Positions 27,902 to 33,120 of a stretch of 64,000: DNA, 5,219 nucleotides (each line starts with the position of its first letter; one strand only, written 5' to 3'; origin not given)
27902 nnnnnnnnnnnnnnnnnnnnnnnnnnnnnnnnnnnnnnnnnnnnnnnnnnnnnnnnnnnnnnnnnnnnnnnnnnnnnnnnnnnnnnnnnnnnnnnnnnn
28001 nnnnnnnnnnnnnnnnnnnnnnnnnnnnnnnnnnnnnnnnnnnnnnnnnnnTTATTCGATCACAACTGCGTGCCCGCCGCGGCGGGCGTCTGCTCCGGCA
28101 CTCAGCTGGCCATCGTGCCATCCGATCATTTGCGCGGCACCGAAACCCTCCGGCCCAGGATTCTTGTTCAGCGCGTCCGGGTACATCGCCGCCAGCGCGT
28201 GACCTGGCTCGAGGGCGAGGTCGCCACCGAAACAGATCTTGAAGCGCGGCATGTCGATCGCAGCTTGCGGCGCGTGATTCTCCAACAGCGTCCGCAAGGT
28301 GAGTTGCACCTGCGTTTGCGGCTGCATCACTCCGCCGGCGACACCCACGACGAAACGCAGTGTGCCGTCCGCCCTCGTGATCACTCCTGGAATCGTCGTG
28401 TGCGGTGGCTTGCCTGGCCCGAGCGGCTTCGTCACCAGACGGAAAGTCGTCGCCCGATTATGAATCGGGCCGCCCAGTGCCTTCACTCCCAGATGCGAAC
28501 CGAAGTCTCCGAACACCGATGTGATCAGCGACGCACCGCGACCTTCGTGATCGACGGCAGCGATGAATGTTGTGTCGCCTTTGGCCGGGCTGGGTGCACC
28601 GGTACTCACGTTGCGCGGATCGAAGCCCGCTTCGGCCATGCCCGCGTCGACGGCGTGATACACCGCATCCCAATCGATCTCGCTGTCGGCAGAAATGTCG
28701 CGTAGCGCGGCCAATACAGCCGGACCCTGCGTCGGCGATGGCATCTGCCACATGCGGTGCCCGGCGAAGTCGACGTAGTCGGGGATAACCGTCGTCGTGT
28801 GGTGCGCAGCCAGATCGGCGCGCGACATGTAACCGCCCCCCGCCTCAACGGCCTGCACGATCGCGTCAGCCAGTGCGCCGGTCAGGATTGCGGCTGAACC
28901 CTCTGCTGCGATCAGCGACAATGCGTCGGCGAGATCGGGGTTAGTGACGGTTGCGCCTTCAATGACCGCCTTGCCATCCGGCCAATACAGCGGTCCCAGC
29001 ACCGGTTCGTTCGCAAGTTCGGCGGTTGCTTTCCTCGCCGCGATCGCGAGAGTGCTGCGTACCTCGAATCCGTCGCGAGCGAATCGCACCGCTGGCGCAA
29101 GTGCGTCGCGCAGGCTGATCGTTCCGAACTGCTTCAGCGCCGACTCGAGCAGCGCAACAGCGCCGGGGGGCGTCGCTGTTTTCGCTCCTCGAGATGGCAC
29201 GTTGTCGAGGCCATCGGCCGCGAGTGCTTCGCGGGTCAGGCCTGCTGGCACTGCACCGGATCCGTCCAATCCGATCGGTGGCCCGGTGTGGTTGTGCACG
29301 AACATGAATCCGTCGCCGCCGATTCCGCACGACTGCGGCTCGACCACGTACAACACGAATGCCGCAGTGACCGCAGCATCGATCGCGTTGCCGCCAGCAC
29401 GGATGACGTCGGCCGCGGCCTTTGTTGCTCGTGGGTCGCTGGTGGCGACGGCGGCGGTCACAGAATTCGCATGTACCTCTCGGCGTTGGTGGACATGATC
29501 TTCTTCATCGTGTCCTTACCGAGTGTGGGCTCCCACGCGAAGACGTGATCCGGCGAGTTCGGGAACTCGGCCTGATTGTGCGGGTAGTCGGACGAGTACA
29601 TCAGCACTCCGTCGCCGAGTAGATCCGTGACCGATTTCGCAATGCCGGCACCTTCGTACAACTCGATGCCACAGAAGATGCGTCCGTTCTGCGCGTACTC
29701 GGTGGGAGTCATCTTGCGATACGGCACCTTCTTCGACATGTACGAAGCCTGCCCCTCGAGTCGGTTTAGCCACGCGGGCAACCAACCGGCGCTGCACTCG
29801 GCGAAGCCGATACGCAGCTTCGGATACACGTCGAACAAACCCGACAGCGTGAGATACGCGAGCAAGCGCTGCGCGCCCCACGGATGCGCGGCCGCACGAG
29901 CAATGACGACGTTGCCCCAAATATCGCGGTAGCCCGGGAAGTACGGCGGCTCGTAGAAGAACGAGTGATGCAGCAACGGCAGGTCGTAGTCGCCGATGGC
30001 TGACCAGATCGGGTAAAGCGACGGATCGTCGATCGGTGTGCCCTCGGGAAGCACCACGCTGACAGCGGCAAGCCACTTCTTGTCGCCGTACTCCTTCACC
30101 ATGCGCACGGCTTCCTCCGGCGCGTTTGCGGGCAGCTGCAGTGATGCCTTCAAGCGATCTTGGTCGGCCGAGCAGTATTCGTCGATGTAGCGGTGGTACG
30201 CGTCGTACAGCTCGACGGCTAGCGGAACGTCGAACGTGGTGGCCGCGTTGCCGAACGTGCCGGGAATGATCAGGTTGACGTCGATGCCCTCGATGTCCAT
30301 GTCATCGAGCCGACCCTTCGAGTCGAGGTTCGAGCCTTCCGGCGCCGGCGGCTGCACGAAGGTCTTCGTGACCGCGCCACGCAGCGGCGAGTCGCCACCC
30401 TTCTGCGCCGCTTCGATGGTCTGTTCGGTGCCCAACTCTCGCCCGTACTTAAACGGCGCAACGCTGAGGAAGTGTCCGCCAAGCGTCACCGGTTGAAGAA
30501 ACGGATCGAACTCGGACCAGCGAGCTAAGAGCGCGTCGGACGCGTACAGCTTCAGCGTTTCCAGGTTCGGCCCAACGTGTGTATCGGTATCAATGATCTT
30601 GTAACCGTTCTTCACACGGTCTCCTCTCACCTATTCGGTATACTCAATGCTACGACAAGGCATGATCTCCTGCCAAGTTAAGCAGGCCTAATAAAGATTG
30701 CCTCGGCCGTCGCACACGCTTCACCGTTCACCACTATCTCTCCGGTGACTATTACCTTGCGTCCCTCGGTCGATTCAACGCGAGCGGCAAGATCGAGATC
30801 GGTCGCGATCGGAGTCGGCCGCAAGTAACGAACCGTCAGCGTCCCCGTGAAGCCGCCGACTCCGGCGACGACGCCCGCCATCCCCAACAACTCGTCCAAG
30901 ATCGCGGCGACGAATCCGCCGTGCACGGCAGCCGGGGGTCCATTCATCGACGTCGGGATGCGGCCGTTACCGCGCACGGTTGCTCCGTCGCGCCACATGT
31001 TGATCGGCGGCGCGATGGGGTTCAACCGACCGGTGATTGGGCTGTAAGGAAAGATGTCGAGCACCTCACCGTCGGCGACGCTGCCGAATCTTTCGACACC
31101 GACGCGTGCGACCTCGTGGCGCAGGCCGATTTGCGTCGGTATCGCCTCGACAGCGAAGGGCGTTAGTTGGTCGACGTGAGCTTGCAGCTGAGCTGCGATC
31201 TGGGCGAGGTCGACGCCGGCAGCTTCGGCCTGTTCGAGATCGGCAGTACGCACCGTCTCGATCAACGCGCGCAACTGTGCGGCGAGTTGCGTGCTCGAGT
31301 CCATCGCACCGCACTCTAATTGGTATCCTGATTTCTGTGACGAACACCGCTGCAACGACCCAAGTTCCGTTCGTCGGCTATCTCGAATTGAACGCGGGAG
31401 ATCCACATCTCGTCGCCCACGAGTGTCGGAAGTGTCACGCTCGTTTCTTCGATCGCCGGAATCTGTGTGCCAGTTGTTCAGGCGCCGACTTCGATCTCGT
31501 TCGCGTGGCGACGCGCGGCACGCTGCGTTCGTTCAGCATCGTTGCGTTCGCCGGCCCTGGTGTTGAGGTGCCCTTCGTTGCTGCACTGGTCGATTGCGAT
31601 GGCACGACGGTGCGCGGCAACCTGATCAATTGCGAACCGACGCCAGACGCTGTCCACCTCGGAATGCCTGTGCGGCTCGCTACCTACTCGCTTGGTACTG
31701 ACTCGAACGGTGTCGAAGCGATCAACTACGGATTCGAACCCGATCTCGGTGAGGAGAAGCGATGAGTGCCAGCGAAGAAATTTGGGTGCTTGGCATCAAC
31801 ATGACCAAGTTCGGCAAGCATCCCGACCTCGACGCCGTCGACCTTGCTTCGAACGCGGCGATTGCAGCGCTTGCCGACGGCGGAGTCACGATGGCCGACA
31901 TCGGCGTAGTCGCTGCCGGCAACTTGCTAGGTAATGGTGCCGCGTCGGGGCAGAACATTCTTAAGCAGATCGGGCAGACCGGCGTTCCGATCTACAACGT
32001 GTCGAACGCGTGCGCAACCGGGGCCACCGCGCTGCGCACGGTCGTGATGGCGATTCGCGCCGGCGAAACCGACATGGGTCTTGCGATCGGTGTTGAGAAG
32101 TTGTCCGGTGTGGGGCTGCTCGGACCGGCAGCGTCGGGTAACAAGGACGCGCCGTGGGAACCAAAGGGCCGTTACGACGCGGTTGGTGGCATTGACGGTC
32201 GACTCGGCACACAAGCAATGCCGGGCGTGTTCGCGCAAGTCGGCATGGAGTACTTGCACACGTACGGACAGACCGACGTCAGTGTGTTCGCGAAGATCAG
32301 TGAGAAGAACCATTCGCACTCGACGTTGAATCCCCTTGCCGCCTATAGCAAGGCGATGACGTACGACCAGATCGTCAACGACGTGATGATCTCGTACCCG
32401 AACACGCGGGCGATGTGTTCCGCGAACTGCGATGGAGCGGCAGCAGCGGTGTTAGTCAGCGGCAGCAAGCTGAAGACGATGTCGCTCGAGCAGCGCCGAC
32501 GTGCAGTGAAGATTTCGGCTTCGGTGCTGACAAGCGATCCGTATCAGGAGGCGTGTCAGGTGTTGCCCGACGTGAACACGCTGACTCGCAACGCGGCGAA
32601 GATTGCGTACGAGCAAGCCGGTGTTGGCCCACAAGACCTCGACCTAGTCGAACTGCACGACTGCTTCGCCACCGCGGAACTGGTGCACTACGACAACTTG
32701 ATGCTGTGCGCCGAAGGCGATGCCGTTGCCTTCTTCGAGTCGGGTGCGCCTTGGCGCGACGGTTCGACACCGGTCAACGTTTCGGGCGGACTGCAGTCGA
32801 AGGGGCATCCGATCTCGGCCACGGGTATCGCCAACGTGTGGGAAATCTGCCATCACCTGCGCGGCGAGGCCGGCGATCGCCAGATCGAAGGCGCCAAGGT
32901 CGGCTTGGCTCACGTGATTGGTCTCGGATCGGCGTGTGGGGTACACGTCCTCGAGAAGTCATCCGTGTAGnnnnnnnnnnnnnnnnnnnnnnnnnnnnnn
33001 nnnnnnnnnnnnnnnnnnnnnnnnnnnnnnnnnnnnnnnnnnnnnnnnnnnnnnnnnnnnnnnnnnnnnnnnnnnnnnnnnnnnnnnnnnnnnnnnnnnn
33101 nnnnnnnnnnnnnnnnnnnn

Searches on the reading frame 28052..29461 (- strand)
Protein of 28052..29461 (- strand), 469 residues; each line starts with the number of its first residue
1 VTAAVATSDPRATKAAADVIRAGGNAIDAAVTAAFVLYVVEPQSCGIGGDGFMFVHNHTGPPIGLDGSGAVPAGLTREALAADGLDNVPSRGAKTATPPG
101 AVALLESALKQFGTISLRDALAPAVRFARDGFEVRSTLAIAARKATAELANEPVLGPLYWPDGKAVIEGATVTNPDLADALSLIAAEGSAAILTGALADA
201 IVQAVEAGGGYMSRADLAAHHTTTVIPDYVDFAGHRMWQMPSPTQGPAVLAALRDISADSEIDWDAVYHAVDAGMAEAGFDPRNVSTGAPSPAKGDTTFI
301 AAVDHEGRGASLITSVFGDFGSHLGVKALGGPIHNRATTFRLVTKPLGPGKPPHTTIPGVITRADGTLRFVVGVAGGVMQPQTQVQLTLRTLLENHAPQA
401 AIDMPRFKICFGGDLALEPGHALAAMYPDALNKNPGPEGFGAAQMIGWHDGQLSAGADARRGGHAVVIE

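Call 35: search_protein_families(library=pfam, proteins=[window:28052-29461:-], max_evalue=0.00001)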
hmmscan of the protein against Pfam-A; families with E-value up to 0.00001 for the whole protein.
window:28052-29461:- (469 aa): 1 family
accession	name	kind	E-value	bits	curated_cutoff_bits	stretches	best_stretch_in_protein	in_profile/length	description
PF01019.26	G_glu_transpept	-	5.9e-86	289.8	27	2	18-254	2-240/512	Gamma-glutamyltranspeptidase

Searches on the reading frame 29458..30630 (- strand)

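Call 35: search_protein_families(library=pfam, proteins=[window:29458-30630:-], max_evalue=0.00001)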
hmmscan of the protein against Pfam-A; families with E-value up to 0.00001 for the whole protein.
window:29458-30630:- (390 aa): 1 family
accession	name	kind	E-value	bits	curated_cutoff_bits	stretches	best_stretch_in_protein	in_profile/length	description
PF04909.20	Amidohydro_2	-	2e-16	61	26.4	1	135-385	56-285/289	Amidohydrolase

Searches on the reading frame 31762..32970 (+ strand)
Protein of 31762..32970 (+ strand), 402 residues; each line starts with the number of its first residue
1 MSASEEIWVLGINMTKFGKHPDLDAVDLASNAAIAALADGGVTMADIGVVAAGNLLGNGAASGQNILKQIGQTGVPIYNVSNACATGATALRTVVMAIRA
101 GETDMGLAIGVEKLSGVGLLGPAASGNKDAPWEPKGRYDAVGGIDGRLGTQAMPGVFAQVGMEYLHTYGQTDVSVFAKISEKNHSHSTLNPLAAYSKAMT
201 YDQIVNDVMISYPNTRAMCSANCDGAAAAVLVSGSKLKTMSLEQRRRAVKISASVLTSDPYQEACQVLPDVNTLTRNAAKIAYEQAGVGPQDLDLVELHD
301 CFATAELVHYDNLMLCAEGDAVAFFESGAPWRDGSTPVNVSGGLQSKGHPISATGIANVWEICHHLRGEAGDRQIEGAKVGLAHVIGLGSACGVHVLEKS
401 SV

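Call 35: search_protein_families(library=pfam, proteins=[window:31762-32970:+], max_evalue=0.00001)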
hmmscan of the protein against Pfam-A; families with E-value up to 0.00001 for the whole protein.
window:31762-32970:+ (402 aa): 3 families
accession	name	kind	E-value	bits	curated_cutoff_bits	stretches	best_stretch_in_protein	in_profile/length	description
PF22691.2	Thiolase_C_1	-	2.7e-36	124.9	28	1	273-397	18-142/144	Thiolase C-terminal domain-like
PF00108.29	Thiolase_N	-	4e-13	49.8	26.4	1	9-117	3-118/260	Thiolase, N-terminal domain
PF02803.24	Thiolase_C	-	2.6e-08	34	27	1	277-375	26-106/123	Thiolase, C-terminal domain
